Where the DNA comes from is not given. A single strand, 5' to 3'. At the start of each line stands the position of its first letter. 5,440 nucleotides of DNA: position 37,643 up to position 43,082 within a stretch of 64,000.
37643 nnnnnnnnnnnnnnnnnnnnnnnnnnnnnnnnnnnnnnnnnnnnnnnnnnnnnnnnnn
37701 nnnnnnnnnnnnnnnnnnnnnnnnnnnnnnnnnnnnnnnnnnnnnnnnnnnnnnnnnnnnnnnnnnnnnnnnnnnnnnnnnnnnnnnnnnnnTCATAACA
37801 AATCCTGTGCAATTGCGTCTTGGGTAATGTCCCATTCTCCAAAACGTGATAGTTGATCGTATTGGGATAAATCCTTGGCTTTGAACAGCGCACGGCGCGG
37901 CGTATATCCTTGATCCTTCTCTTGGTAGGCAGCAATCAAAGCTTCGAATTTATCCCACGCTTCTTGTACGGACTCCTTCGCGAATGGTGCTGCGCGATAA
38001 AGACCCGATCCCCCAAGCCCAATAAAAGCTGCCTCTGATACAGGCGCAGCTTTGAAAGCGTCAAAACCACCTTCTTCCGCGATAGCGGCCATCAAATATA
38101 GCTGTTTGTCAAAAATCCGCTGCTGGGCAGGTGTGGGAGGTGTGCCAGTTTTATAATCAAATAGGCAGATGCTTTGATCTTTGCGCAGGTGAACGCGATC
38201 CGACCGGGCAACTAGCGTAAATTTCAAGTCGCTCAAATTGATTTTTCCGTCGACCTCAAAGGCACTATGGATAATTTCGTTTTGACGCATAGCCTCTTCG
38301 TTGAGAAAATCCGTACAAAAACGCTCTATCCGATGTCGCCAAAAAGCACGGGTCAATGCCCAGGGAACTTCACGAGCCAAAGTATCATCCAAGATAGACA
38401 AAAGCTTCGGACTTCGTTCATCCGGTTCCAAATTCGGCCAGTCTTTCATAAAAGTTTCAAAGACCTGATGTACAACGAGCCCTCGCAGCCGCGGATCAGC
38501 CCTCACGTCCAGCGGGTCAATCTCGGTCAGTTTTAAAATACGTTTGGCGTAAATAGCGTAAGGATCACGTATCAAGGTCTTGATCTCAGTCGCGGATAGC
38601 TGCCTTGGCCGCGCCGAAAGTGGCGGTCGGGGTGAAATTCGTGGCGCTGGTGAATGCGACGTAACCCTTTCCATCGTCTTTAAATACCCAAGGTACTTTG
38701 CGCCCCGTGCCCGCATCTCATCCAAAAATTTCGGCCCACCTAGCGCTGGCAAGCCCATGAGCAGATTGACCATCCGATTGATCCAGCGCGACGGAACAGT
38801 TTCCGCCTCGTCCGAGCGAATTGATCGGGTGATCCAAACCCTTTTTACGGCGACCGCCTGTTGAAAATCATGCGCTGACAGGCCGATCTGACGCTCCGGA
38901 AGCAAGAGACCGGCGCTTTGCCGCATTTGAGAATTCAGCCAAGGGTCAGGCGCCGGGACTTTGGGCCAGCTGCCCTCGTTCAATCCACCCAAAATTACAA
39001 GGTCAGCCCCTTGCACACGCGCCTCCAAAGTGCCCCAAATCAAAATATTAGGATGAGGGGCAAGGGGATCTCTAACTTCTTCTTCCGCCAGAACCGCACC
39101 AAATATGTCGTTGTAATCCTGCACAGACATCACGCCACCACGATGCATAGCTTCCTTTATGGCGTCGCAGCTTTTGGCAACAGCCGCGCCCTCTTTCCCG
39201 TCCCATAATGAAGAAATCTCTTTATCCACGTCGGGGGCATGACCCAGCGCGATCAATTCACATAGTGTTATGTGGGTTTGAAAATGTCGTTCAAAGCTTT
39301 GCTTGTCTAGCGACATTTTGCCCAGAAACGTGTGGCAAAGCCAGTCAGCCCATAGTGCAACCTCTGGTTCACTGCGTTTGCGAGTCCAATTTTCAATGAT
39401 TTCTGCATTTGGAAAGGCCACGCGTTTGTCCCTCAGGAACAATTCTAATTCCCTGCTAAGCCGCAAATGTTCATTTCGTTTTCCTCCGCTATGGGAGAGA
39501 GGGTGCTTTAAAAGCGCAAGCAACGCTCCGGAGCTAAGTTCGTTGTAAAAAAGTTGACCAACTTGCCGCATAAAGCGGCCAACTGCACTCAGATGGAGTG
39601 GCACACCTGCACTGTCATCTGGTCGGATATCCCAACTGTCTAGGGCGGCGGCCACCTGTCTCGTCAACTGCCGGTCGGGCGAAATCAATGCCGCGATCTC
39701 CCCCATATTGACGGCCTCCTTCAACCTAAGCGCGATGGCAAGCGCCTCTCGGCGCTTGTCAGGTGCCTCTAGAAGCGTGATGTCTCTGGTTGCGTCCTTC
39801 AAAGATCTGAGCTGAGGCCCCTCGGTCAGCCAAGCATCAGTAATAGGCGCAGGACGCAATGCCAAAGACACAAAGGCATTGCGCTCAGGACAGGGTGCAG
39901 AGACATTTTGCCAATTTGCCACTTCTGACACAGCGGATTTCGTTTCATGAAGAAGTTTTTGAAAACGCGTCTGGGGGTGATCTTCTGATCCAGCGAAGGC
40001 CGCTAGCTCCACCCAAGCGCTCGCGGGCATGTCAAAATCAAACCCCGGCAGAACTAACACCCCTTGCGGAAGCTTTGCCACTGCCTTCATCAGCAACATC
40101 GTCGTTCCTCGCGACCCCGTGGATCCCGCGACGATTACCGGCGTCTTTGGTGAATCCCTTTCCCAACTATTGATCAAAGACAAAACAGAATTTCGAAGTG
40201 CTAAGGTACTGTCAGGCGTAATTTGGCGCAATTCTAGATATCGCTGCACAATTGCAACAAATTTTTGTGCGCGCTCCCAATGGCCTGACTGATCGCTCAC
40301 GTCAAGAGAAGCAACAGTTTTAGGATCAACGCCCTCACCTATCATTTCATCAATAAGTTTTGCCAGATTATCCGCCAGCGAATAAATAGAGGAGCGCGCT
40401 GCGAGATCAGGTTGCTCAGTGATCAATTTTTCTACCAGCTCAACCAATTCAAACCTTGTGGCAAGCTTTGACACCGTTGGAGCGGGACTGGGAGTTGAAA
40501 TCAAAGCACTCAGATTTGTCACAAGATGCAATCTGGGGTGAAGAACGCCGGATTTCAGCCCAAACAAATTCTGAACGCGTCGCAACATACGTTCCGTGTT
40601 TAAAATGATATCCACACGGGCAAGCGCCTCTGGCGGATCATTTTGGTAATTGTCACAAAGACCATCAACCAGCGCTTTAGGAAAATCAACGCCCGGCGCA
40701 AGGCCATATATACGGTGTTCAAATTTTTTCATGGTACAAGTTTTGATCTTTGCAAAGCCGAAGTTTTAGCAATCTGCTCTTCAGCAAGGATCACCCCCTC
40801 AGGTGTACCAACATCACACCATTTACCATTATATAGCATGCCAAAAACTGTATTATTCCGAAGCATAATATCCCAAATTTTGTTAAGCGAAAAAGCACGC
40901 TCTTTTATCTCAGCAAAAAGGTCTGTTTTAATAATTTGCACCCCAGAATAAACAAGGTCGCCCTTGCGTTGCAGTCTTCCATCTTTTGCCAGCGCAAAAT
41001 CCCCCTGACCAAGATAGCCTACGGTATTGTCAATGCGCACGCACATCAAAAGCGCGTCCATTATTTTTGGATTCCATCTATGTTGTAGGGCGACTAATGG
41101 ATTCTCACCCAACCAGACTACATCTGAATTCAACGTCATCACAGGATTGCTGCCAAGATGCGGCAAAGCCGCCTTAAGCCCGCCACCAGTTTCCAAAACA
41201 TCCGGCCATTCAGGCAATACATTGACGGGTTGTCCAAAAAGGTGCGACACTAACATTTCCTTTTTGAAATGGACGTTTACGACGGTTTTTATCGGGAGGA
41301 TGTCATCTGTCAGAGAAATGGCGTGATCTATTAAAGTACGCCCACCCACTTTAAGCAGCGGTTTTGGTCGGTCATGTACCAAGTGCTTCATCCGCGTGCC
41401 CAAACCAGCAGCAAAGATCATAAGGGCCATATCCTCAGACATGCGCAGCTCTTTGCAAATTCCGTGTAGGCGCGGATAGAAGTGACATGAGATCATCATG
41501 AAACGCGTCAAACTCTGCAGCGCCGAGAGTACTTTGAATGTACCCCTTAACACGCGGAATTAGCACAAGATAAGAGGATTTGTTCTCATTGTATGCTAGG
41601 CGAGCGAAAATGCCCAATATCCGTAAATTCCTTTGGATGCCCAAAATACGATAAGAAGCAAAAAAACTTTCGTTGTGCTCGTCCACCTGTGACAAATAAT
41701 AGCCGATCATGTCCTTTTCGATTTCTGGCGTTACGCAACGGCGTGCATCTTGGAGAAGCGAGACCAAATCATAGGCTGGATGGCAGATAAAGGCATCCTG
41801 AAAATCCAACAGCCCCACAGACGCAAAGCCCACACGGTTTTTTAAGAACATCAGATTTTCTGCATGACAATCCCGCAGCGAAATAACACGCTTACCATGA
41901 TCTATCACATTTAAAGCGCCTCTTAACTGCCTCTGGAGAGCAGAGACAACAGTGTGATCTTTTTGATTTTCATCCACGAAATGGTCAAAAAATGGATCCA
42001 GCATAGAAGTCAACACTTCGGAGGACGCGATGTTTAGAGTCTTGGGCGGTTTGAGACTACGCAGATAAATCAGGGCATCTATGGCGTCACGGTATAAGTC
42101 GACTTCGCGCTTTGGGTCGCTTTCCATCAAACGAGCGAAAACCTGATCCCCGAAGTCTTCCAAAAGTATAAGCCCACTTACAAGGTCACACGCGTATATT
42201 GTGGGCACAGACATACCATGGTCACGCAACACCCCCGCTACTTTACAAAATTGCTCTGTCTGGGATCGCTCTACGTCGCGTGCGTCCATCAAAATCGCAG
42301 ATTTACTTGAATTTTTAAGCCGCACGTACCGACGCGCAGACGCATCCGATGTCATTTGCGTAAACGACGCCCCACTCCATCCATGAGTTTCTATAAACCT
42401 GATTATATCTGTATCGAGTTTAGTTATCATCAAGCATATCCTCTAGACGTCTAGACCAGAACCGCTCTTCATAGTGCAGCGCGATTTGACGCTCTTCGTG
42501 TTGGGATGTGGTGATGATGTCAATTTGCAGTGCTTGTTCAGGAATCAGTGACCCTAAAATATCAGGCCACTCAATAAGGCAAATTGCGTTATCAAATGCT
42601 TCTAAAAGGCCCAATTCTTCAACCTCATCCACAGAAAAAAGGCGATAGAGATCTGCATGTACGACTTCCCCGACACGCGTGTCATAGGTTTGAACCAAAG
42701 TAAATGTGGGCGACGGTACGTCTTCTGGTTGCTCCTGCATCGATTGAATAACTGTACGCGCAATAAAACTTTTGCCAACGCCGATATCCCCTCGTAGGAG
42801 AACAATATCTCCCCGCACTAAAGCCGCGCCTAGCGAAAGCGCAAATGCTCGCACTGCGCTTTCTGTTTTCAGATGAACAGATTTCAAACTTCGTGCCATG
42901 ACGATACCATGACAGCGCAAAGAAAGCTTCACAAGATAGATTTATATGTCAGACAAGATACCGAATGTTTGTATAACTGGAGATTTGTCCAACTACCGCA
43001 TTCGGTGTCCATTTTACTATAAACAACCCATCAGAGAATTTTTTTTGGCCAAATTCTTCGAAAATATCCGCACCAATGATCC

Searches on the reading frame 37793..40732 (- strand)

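Call 10: search_protein_families(library=pfam, proteins=[window:37793-40732:-], max_evalue=0.001)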
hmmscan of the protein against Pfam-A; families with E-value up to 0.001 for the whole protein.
window:37793-40732:- (979 aa): 1 family
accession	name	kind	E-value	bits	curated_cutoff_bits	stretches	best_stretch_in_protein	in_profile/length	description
PF12705.13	PDDEXK_1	-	9.5e-18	65.5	22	1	711-933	1-221/247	PD-(D/E)XK nuclease superfamily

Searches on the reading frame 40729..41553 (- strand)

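Call 10: search_protein_families(library=pfam, proteins=[window:40729-41553:-], max_evalue=0.001)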
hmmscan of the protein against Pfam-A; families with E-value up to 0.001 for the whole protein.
window:40729-41553:- (274 aa): 3 families
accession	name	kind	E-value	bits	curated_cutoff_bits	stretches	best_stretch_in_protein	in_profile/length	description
PF12804.13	NTP_transf_3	-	3.3e-12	47.3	27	1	45-162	2-113/160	MobA-like NTP transferase domain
PF00483.29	NTP_transferase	-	1.2e-07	32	21.2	1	45-105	3-65/245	Nucleotidyl transferase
PF01128.25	IspD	-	3.7e-05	24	27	1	42-107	1-64/221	2-C-methyl-D-erythritol 4-phosphate cytidylyltransferase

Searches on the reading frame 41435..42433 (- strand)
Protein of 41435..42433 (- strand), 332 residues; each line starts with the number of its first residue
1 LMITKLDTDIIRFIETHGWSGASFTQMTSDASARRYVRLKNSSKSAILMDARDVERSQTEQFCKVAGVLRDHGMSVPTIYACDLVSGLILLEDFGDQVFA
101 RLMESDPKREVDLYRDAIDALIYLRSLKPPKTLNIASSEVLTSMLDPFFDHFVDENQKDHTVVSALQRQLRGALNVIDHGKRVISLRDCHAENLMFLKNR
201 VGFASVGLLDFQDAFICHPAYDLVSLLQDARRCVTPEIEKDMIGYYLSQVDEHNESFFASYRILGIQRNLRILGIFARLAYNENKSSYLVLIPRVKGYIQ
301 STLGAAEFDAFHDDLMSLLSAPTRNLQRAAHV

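Call 10: search_protein_families(library=pfam, proteins=[window:41435-42433:-], max_evalue=0.001)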
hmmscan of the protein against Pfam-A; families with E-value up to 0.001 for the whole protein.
window:41435-42433:- (332 aa): 2 families
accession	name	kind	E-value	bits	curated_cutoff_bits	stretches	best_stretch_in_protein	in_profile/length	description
PF01636.29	APH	-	4.2e-20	73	23.2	1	24-246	2-229/239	Phosphotransferase enzyme family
PF02958.26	EcKL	-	1.4e-07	31.6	22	1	154-253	187-288/294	Ecdysteroid kinase-like family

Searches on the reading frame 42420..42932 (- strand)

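Call 10: search_protein_families(library=pfam, proteins=[window:42420-42932:-], max_evalue=0.001)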
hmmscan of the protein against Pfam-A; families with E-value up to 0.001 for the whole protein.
window:42420-42932:- (170 aa): 3 families
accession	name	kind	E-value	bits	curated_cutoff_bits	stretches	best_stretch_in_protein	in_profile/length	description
PF02367.23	TsaE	-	1.1e-32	113.1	26.6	1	22-149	2-127/128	Threonylcarbamoyl adenosine biosynthesis protein TsaE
PF24883.2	NPHP3_N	-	0.00033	21.3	24.8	1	43-100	24-81/164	Nephrocystin 3, N-terminal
PF13191.12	AAA_16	-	0.00079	20.4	32.6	1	39-68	22-51/167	AAA ATPase domain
